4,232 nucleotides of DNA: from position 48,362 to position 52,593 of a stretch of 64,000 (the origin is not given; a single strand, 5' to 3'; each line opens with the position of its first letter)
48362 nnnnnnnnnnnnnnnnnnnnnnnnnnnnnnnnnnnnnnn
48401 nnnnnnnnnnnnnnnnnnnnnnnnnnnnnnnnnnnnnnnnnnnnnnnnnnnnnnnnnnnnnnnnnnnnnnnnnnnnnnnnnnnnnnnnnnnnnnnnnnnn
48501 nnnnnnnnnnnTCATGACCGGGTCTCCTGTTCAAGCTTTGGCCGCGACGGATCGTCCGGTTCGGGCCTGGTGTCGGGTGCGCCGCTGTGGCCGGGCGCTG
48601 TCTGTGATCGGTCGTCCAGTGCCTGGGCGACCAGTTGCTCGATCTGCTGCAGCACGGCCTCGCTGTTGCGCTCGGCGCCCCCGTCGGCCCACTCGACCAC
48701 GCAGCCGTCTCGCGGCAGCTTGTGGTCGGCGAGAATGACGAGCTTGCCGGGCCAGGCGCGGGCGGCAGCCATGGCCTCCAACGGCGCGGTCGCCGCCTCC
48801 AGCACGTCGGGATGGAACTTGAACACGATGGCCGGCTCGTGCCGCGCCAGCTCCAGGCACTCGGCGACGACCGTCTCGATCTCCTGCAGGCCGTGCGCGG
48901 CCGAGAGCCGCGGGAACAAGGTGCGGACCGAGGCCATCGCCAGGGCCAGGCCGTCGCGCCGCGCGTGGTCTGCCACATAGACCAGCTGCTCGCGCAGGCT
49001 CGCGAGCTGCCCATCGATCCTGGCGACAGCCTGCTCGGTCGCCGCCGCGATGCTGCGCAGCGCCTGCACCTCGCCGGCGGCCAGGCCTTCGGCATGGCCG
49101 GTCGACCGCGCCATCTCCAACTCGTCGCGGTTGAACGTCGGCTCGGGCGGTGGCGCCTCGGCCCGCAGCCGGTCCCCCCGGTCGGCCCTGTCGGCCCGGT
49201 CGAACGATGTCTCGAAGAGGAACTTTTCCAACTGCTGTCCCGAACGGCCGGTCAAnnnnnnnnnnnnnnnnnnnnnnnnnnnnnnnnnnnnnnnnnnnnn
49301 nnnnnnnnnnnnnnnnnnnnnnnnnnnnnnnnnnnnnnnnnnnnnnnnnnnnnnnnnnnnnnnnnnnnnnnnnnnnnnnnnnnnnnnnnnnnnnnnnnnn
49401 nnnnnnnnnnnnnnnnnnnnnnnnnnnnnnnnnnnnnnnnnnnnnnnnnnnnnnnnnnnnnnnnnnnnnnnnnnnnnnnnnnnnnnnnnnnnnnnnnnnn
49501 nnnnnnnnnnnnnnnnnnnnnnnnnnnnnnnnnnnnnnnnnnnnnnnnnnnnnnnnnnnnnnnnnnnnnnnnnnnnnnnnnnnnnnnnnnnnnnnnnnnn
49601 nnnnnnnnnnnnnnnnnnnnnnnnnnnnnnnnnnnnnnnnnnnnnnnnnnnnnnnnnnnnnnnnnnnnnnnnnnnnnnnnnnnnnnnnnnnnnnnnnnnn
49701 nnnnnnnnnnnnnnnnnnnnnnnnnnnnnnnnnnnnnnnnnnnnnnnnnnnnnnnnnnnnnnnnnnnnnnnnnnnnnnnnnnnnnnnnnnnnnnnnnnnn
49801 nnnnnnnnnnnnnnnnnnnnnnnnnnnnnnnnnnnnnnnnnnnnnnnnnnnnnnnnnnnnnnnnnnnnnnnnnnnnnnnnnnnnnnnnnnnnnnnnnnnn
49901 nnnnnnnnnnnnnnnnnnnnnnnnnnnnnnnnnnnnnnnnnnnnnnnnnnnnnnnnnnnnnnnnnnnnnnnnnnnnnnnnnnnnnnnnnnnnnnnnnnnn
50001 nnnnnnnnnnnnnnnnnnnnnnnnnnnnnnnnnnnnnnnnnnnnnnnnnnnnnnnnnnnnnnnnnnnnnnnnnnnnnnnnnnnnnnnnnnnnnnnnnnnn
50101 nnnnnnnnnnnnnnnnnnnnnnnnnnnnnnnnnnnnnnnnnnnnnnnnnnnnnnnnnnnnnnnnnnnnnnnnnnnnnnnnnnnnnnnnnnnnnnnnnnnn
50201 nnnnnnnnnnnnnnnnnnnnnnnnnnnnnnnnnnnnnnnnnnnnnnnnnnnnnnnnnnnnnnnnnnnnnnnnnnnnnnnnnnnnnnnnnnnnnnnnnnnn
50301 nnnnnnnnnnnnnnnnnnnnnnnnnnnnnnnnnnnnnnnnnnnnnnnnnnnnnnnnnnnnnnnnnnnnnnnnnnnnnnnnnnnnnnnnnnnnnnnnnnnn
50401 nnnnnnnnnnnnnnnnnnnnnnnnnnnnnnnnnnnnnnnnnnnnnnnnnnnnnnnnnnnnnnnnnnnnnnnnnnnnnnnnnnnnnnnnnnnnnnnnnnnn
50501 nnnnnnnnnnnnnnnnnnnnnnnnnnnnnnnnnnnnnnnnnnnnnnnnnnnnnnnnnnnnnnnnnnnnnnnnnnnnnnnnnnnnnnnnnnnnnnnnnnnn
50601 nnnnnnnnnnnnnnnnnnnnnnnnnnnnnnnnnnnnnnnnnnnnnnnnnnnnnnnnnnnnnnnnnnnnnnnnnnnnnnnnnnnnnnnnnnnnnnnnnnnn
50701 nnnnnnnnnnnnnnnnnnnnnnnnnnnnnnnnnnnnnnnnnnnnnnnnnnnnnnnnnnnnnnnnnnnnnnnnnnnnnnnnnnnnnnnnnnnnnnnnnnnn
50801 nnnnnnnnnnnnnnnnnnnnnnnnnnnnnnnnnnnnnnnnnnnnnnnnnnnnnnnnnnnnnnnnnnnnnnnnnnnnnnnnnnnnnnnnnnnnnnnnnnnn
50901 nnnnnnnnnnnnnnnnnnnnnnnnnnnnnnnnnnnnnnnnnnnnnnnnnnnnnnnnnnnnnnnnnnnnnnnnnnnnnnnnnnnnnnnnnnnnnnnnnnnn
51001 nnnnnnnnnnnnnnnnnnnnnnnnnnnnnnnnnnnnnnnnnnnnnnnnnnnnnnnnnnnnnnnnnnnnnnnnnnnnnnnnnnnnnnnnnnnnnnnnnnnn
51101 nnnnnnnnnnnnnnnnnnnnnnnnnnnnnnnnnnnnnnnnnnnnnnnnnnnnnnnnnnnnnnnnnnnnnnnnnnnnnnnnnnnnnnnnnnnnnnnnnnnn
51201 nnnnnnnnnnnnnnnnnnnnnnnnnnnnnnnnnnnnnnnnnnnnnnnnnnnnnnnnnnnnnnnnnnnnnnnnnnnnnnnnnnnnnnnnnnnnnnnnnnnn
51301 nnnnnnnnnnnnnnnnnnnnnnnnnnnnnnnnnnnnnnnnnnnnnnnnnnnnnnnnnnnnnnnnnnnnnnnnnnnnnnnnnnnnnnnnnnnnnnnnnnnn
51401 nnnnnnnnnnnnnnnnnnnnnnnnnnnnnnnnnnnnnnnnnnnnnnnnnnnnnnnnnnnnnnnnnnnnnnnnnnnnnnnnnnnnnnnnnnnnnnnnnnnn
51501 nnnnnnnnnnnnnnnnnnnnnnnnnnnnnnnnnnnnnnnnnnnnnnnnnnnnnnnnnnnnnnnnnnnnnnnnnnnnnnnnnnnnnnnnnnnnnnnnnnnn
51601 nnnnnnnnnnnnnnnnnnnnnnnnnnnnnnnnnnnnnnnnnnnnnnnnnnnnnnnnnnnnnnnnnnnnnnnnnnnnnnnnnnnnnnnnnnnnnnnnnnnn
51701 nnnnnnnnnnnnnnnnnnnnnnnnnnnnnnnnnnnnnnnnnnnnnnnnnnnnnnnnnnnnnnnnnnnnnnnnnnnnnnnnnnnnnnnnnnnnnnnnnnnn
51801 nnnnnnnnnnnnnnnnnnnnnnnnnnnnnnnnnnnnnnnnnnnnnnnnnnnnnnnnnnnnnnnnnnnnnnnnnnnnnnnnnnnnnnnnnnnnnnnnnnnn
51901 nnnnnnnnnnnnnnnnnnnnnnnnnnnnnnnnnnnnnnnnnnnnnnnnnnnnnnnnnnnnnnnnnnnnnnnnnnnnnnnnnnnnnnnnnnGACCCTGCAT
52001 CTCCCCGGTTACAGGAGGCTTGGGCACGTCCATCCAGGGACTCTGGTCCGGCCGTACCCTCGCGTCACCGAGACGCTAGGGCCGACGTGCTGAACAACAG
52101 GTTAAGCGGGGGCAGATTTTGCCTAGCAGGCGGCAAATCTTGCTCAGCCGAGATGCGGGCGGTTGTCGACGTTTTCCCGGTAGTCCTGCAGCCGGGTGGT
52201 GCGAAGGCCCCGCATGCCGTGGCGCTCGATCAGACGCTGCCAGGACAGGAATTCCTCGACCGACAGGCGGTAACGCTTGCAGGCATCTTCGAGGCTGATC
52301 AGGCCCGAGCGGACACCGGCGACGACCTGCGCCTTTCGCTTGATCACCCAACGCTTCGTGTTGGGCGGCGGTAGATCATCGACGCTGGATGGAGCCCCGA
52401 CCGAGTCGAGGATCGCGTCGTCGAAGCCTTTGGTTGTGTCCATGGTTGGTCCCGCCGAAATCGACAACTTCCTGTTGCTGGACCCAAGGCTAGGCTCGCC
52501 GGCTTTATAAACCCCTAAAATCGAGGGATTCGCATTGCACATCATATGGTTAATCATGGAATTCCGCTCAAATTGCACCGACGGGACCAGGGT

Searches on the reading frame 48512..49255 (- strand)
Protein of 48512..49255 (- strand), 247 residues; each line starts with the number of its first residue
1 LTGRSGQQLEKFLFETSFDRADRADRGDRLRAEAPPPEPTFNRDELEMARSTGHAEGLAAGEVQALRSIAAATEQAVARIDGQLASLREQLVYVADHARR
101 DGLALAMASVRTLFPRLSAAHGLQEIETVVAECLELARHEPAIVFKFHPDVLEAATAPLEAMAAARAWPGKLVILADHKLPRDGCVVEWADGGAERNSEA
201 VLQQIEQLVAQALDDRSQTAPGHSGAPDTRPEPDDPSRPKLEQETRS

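Call 61: search_protein_families(library=ncbifam, proteins=[window:48512-49255:-])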
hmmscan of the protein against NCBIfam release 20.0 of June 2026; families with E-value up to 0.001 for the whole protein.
window:48512-49255:- (247 aa): 7 families
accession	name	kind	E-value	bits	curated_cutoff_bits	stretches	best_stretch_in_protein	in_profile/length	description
NF004692.0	PRK06032.1-3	equivalog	2.9e-27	95.9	235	1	34-239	41-239/244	flagellar assembly protein H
NF004690.0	PRK06032.1-1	equivalog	2.4e-20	73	201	1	11-218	6-205/209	flagellar assembly protein H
NF004693.0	PRK06032.1-4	equivalog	2.3e-14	53.7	288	1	10-213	7-200/216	flagellar assembly protein H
NF004691.0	PRK06032.1-2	equivalog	2.1e-10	40.7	179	1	7-214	4-200/205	flagellar assembly protein H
TIGR03825.1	FliH_bacil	equivalog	5.6e-06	26.1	148.9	1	47-214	87-249/255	flagellar assembly protein FliH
NF005392.0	PRK06937.1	equivalog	0.0003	20.2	159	1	124-209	114-199/209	HrpE/YscL family type III secretion apparatus protein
NF006574.0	PRK09098.1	subfamily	0.00051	19.5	278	0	56-220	80-233/277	HrpE/YscL family type III secretion apparatus protein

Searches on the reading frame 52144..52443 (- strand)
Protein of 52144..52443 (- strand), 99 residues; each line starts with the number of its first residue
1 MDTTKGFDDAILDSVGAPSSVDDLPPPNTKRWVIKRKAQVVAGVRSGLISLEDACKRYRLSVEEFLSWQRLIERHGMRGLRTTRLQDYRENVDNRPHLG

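Call 44: search_protein_families(library=pfam, proteins=[window:52144-52443:-])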
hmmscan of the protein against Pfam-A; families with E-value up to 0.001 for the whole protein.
window:52144-52443:- (99 aa): 1 family
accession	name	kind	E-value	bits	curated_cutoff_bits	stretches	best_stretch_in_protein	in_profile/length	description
PF06627.17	DUF1153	-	2e-34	118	23.5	1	10-89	8-87/87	Protein of unknown function (DUF1153)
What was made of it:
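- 52144..52443 (-): sciP, the CtrA inhibitor. The only perfect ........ half-site in the window lies about 100 nt upstream, at 52546-52553. PF06627 (call 44).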

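Call 61: search_protein_families(library=ncbifam, proteins=[window:52144-52443:-])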
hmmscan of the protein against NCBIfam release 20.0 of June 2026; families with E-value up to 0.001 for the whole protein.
window:52144-52443:- (99 aa): 1 family
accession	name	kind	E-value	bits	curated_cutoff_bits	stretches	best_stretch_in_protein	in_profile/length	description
NF051866.1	CtrAInhibSciP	equivalog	1.5e-36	124.4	100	1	8-89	9-90/90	CtrA inhibitor SciP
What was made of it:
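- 52144..52443 (-): NF051866, 124.4 bits against a 100 cut-off (call 61).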
